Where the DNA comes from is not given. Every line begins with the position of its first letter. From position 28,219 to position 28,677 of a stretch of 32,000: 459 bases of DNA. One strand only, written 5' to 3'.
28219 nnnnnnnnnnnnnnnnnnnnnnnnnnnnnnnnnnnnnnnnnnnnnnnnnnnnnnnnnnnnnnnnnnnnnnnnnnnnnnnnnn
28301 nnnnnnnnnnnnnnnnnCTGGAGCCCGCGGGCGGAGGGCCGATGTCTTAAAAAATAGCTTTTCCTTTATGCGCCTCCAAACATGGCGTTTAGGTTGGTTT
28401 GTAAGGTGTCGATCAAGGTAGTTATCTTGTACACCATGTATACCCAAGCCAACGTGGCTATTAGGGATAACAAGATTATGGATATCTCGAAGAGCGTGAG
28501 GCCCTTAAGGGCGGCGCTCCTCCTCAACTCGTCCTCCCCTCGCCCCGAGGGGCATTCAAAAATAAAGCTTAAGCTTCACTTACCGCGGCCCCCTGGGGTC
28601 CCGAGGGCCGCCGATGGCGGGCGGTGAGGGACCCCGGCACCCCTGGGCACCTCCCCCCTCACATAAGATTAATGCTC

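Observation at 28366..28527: Unannotated 53-codon gene encoding a minimal type IV pilin-like protein (class III signal peptide, Glu at +5)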

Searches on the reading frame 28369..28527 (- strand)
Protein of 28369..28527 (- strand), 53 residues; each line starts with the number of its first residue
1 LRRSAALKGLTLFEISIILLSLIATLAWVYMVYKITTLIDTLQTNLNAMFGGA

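Call 8: find_homologous_proteins(query=window:28369-28527:-, max_evalue=10)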
Query seq(53 aa) (53 aa): 1 proteins with E <= 10 among 1 candidates.
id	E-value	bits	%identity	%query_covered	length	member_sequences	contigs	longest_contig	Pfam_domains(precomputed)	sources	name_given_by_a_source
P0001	1.1e-24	101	100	100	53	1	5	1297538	-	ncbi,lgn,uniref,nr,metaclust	ncbi:hypothetical protein [Ignicoccus hospitalis]|uniref:Uncharacterized protein n=1 Tax=Ignicoccus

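Call 9: search_protein_families(library=pfam, proteins=[window:28369-28527:-], max_evalue=10)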
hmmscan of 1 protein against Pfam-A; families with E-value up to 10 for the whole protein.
seq(53 aa): 1 family
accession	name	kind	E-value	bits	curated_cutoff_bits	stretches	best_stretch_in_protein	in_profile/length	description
PF23523.1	Microp_apicomplexa_13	-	0.034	14.4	27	1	2-31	4-33/68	Apicomplexa microprotein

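Call 10: search_protein_families(library=ncbifam, proteins=[window:28369-28527:-], max_evalue=10)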
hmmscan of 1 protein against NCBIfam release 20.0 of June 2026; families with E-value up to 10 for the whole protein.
seq(53 aa): 0 families

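Call 13: find_homologous_proteins(query=P0002, max_evalue=1e-50)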
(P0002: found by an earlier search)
Query P0002 (461 aa): 726 proteins with E <= 1e-50 among 8000 candidates; the best 120 are listed.
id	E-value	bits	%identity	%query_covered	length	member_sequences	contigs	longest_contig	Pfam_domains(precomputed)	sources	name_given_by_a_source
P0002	3.4e-294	993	100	100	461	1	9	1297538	PF00696.34,PF22468.3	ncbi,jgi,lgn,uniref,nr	ncbi:aspartate kinase [Ignicoccus hospitalis]|uniref:Aspartokinase n=1 Tax=Ignicoccus hospitalis (st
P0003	7.6e-221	752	75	100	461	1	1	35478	PF00696.34,PF22468.3,PF13840.13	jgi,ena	-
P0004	3.2e-220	750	75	100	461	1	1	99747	PF00696.34,PF22468.3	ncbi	-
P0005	4.8e-220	749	75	100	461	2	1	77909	PF00696.34,PF22468.3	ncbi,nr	ncbi:MAG: aspartate kinase [Crenarchaeota archaeon]|nr:aspartate kinase [Thermoproteota archaeon]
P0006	3.4e-219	746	75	100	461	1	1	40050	PF00696.34,PF22468.3,PF13840.13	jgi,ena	-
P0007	3.7e-218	743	75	100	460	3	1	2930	PF00696.34,PF22468.3,PF13840.13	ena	-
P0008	2.2e-211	720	74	99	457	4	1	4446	PF00696.34,PF22468.3,PF13840.13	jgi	-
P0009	1.2e-209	715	73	99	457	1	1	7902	PF00696.34,PF22468.3,PF13840.13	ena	-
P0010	1.4e-209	715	73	99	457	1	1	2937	PF00696.34,PF22468.3,PF13840.13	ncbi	-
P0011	6.0e-188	643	64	100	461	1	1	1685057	PF00696.34,PF22468.3,PF13840.13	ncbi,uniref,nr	ncbi:hypothetical protein IPA_04690 [Ignicoccus pacificus DSM 13166]|uniref:Aspartokinase n=1 Tax=Ig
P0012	6.1e-186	637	72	88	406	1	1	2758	PF00696.34,PF22468.3,PF13840.13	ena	-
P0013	1.3e-185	636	66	100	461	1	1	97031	PF00696.34,PF22468.3,PF13840.13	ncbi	-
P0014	5.5e-182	624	63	99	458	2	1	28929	PF00696.34,PF22468.3,PF13840.13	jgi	-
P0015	2.3e-165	569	59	100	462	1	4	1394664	PF00696.34,PF22468.3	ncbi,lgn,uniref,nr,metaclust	ncbi:hypothetical protein EYM_03730 [Ignicoccus islandicus DSM 13165]|uniref:Aspartokinase n=1 Tax=I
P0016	7.2e-165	567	59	100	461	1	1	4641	PF00696.34,PF22468.3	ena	-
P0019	3.7e-135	469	53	98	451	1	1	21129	PF00696.34,PF22468.3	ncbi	-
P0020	1.4e-114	402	48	98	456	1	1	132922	PF00696.34,PF22468.3,PF13840.13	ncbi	-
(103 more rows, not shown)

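Call 14: find_encoding_contigs(protein=P0004, flank=4000, max_places=2)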
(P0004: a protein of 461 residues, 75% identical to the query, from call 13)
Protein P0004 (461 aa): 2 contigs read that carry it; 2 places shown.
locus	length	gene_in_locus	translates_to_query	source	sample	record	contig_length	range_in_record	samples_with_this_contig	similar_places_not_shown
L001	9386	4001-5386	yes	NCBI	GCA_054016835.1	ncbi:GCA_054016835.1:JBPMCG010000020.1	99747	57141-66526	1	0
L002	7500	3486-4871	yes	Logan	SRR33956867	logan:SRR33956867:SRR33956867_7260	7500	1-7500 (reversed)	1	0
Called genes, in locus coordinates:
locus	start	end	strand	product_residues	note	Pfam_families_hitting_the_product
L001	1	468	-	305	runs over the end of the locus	PF00158:Sigma54_activat (faint), PF20030:bpMoxR (weak), PF05496:RuvB_N (faint), PF00004:AAA, PF07726:AAA_3, PF07728:AAA_5, PF17863:AAA_lid_2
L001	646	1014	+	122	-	-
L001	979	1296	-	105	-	PF01035:DNA_binding_1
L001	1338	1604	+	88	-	-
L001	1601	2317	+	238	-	-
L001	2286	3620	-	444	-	PF18195:GatD_N, PF00710:Asparaginase, PF17763:Asparaginase_C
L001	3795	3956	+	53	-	-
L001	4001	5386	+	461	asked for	PF00696:AA_kinase, PF22468:ACT_9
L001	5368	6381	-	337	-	PF04055:Radical_SAM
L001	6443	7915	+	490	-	-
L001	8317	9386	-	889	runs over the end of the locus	PF01411:tRNA-synt_2c, PF07973:tRNA_SAD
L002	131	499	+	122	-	-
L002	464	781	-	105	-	PF01035:DNA_binding_1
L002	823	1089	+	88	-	-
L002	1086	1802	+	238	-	-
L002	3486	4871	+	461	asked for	PF00696:AA_kinase, PF22468:ACT_9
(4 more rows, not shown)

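Call 15: find_encoding_contigs(protein=P0011, flank=4000, max_places=2)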
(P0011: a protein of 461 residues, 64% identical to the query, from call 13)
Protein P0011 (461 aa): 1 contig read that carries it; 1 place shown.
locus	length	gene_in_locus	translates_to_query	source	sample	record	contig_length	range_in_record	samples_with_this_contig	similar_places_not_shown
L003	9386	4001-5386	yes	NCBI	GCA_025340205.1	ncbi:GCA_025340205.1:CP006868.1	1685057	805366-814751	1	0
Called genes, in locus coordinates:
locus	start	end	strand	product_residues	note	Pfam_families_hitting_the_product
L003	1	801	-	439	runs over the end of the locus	PF19295:SufBD_N, PF01458:SUFBD_core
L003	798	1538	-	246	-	PF00005:ABC_tran, PF02463:SMC_N (faint), PF13304:AAA_21 (faint)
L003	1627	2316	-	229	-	-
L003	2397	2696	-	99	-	PF02641:DUF190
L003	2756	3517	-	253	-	-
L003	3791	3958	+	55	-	-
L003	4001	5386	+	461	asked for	PF00696:AA_kinase, PF13840:ACT_7 (weak), PF22468:ACT_9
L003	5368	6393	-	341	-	PF04055:Radical_SAM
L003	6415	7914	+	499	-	-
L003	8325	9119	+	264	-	PF01040:UbiA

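Call 16: find_encoding_contigs(protein=P0015, flank=4000, max_places=2)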
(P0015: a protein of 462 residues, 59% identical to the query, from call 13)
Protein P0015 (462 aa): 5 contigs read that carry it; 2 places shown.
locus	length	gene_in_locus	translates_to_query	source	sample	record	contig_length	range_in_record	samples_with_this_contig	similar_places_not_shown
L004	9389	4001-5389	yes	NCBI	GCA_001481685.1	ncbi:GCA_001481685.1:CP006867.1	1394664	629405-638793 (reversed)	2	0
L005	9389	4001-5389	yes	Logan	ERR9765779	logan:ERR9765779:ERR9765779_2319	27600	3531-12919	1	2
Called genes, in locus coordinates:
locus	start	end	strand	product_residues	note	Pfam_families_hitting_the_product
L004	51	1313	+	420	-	PF00330:Aconitase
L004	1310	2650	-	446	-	PF05167:DUF711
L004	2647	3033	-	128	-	-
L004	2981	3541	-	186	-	PF00156:Pribosyltran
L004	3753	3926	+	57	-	-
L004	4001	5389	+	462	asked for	PF00696:AA_kinase, PF22468:ACT_9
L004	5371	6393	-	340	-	PF04055:Radical_SAM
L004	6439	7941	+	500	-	-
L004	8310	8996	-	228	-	-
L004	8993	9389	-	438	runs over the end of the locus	PF00361:Proton_antipo_M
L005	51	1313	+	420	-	PF00330:Aconitase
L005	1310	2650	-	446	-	PF05167:DUF711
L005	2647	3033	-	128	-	-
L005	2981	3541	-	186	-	PF00156:Pribosyltran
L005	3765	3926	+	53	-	-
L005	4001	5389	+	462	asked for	PF00696:AA_kinase, PF22468:ACT_9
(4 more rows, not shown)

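Call 20: search_protein_representatives(protein=window:28369-28527:-)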
Query: 53 residues. Proteins with E-value up to 0.001 (for the whole library): 4; up to 1e-10: 1; up to 1e-30: 0. The best 4 are listed.
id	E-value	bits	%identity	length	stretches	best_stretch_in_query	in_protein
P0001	3.6e-25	101.1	100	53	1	1-53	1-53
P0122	1.9e-08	49.6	60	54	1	8-52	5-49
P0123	1.3e-06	43.8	25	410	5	14-44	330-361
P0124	6.6e-04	35.5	40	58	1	1-50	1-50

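Call 24: find_homologous_proteins(query=A1, max_evalue=1)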
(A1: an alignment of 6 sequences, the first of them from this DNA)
Query A1 (6 sequences) (53 aa, profile of the alignment): 19 proteins with E <= 1 among 241 candidates.
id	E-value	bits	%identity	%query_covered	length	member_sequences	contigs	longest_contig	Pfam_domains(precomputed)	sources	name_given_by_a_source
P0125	9.0e-26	107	64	100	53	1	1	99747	-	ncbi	-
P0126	6.6e-24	101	47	96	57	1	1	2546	-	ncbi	-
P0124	7.7e-24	101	40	100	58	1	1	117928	-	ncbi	-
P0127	1.8e-23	100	47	81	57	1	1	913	-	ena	-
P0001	1.8e-23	100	100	100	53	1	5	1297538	-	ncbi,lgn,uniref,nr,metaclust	ncbi:hypothetical protein [Ignicoccus hospitalis]|uniref:Uncharacterized protein n=1 Tax=Ignicoccus 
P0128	6.1e-23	98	42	81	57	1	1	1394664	-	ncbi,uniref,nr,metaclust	ncbi:hypothetical protein EYM_03735 [Ignicoccus islandicus DSM 13165]|uniref:Uncharacterized protein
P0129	4.6e-22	95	47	81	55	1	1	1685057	-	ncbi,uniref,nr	ncbi:hypothetical protein IPA_04685 [Ignicoccus pacificus DSM 13166]|uniref:Uncharacterized protein 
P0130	4.9e-22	95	40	96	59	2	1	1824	-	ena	-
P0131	1.5e-21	94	58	100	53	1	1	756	-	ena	-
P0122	2.6e-21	93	60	85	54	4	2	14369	-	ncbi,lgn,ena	-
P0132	8.9e-21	91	60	100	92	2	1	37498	-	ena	-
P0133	3.9e-20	89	45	79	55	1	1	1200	-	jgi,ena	jgi:hypothetical protein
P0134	5.1e-20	89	38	92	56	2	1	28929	-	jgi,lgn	-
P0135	6.4e-20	89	58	100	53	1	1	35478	-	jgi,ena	-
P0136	7.1e-20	88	43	83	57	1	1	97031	-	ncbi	-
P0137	2.2e-19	87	36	100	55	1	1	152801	-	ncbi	-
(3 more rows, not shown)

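Call 28: search_solved_structures(query=A2, max_evalue=10, show_alignments=3)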
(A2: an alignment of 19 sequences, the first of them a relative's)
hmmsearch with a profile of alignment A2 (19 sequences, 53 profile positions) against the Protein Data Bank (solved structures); distinct sequences matched with E-value up to 10: 2.
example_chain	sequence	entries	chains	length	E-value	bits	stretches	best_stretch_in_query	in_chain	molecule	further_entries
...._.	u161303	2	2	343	3.4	10.8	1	18-45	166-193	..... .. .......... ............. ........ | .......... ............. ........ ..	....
6ol9_A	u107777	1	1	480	6.6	9.9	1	18-45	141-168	Muscarinic acetylcholine receptor M5, T4 Lysozyme fusion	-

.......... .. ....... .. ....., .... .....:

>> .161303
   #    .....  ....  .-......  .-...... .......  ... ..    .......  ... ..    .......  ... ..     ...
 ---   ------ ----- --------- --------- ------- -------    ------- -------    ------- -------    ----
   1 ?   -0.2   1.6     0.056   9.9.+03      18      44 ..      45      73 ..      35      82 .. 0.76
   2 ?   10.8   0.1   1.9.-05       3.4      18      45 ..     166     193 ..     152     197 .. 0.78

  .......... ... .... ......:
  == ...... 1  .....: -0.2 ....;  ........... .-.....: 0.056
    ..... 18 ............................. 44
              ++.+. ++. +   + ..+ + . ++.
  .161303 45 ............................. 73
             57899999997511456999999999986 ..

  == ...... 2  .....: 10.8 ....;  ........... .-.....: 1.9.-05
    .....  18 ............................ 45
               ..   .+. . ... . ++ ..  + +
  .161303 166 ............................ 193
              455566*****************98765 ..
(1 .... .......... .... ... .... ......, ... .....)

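Call 44: find_encoding_contigs(protein=P0124, flank=5000, max_places=1)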
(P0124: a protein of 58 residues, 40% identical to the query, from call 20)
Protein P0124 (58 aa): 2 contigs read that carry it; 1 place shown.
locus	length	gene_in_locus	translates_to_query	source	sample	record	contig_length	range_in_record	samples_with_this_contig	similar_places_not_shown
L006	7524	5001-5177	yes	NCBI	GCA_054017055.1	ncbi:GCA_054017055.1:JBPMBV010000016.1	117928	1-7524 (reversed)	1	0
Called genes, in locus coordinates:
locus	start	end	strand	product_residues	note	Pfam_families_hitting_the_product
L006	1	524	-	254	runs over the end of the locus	PF00571:CBS (faint)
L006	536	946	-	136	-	-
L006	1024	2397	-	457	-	PF02403:Seryl_tRNA_N, PF00804:Syntaxin (faint), PF00587:tRNA-synt_2b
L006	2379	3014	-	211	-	-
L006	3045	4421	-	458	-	PF02844:GARS_N, PF01071:GARS_A, PF13535:ATP-grasp_4 (weak), PF02843:GARS_C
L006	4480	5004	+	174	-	-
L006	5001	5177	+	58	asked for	-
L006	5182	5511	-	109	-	-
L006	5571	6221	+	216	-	-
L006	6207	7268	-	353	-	PF01137:RTC, PF05189:RTC_insert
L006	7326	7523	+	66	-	?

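Call 45: find_encoding_contigs(protein=P0137, flank=5000, max_places=1)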
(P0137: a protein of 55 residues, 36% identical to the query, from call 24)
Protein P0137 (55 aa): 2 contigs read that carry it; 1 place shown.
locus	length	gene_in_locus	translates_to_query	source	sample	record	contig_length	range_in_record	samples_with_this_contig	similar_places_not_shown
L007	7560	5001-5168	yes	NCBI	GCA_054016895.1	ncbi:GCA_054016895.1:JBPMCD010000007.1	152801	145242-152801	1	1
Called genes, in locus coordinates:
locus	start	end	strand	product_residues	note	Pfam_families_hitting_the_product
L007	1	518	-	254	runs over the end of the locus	PF00571:CBS (faint)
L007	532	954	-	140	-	-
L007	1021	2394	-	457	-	PF02403:Seryl_tRNA_N, PF00587:tRNA-synt_2b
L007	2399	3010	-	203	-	-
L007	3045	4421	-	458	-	PF02844:GARS_N, PF01071:GARS_A, PF13535:ATP-grasp_4 (weak), PF02843:GARS_C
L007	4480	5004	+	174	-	-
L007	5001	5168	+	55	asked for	-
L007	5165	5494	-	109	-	-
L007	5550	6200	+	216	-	-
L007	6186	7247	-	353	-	PF01137:RTC, PF05189:RTC_insert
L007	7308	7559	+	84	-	?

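Call 46: find_encoding_contigs(protein=P0122, flank=5000, max_places=1)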
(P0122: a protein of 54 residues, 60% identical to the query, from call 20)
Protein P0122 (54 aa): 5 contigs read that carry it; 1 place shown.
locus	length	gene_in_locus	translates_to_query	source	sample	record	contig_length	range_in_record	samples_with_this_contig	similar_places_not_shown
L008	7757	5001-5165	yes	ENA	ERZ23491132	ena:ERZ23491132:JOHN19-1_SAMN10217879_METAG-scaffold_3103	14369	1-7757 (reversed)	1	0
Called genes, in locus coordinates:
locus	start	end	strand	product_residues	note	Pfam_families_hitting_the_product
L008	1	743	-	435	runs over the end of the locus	PF01841:Transglut_core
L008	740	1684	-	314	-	PF20030:bpMoxR (faint), PF00158:Sigma54_activat (weak), PF05496:RuvB_N (faint), PF00004:AAA (weak), PF07726:AAA_3, PF07728:AAA_5, PF17863:AAA_lid_2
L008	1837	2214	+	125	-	-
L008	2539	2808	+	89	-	-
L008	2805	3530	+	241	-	-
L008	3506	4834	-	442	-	PF18195:GatD_N, PF00710:Asparaginase, PF17763:Asparaginase_C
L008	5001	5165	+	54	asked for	-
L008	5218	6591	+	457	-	PF00696:AA_kinase, PF13840:ACT_7 (faint), PF22468:ACT_9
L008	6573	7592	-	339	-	PF04055:Radical_SAM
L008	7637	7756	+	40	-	?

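Call 51: search_protein_families(library=pfam, proteins=[L006:4480-5001:+, L006:5185-5511:-, L006:5571-6218:+, L006:536-946:-, L006:2379-3014:-], max_evalue=1)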
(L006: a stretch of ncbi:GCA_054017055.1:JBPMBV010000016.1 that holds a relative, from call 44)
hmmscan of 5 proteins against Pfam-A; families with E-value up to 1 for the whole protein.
L006:4480-5001:+ (174 aa): 1 family
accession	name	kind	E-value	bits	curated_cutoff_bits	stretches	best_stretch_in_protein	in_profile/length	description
PF02736.25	Myosin_N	-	0.081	13.2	27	0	148-166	28-45/45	Myosin N-terminal SH3-like domain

L006:5185-5511:- (109 aa): 0 families

L006:5571-6218:+ (216 aa): 3 families
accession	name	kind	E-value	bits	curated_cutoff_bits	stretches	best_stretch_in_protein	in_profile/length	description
PF06745.19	ATPase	-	0.00013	21.9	26.6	1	128-213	144-229/231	KaiC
PF08433.16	KTI12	-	0.021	14.8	22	1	85-149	42-107/271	Chromatin associated protein KTI12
PF01523.21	PmbA_TldD_1st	-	0.024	15.2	20.9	1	75-112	26-63/65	PmbA/TldA metallopeptidase domain 1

L006:536-946:- (136 aa): 0 families

L006:2379-3014:- (211 aa): 1 family
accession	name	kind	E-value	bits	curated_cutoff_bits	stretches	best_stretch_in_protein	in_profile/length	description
PF04745.17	Pox_A8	-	0.11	12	25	1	33-95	66-124/289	VITF-3 subunit protein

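Call 62: predict_structure(alignment_id=A2)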
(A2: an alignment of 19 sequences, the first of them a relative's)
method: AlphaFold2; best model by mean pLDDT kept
length: 53 residues; sequences in the alignment: 19
mean_pLDDT: 86.2   pTM: 0.51
mean pLDDT of the five models: 86.2, 85.2, 84.6, 83.7, 82.8
residues with pLDDT >= 90: 29; 70-90: 14; 50-70: 10; < 50: 0
segments of 3 or more residues with pLDDT < 50: none
pLDDT, mean of each block of 10 residues (from residue 1): 65 93 98 96 87 62
secondary structure, 60 per line:
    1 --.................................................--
elements in order: H3-51

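Call 63: find_related_loci(query=A2, collection=genome_contigs, flank=6000)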
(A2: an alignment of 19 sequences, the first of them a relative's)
Query A2 (53 aa) in genome_contigs; peptide patterns used: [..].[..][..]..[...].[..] (x = any residue, [..] = any of these).
14 stretches matched a pattern; 2 encode a relative of the query (tblastn E <= 1e-3); 2 distinct loci.
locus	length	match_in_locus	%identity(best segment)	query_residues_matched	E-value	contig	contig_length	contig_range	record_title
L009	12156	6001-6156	48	1-52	2e-15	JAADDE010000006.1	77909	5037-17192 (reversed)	MAG: Thermoproteota archaeon isolate L_MaxBin.089 contig-127_104, whole genome shotgun sequence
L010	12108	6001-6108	47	10-45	2e-8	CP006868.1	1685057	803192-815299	Ignicoccus pacificus DSM 13166, complete genome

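Call 70: fold_search(model_id=the predicted structure, library=pdb)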
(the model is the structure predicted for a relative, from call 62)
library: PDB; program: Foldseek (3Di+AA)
matches with E <= 10: 0; with E <= 0.001: 0
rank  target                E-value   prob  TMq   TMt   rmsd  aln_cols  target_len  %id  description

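Call 75: find_encoding_contigs(protein=P0019, flank=3000, max_places=1)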
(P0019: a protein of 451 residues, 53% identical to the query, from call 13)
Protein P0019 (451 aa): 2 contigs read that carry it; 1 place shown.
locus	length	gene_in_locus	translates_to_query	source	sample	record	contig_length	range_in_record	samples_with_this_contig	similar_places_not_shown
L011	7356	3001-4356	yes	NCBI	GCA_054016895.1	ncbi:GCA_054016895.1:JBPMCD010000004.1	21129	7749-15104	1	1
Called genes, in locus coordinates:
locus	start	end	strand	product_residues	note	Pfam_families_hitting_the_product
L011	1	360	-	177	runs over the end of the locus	PF22794:jr-ZPR1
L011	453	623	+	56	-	PF01020:Ribosomal_L40e (weak)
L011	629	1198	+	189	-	PF09970:DUF2204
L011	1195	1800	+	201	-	PF01997:Translin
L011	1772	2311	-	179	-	PF00149:Metallophos (weak), PF12850:Metallophos_2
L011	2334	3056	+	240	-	PF09721:Exosortase_EpsH (weak)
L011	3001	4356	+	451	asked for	PF00696:AA_kinase, PF22468:ACT_9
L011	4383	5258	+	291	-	PF04055:Radical_SAM, PF08902:DUF1848 (faint)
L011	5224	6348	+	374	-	PF01053:Cys_Met_Meta_PP, PF00266:Aminotran_5 (weak)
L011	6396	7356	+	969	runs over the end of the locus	PF00133:tRNA-synt_1, PF01406:tRNA-synt_1e (faint), PF09334:tRNA-synt_1g, PF01921:tRNA-synt_1f (weak), PF08264:Anticodon_1, PF19302:DUF5915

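Call 76: find_encoding_contigs(protein=P0020, flank=3000, max_places=1)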
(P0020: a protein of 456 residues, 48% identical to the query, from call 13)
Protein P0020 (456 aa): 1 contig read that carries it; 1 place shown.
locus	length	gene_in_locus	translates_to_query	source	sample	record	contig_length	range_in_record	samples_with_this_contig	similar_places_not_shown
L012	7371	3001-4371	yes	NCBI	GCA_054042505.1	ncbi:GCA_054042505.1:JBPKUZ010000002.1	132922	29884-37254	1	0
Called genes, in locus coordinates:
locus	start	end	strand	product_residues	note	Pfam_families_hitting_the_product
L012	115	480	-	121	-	PF06695:Sm_multidrug_ex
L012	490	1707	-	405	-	PF01979:Amidohydro_1, PF07969:Amidohydro_3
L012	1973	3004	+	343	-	PF03447:NAD_binding_3, PF00742:Homoserine_dh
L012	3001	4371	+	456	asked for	PF00696:AA_kinase, PF13840:ACT_7, PF22468:ACT_9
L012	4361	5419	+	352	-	PF01118:Semialdhyde_dh, PF02774:Semialdhyde_dhC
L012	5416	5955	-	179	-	-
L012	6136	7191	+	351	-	PF14537:Cytochrom_c3_2 (faint), PF22113:Mtrc-MtrF_II-IV_dom (faint), PF14522:Cytochrome_C7 (faint)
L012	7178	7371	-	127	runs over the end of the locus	PF01155:HypA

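Call 83: find_related_loci(query=A2, collection=metagenome_contigs, flank=5000)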
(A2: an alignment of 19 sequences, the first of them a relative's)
Query A2 (53 aa) in metagenome_contigs; peptide patterns used: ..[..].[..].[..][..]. (x = any residue, [..] = any of these).
402 stretches matched a pattern; 1 encode a relative of the query (tblastn E <= 1e-3); 1 distinct loci.
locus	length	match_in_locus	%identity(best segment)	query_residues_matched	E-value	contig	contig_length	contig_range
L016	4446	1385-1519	60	8-52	3e-15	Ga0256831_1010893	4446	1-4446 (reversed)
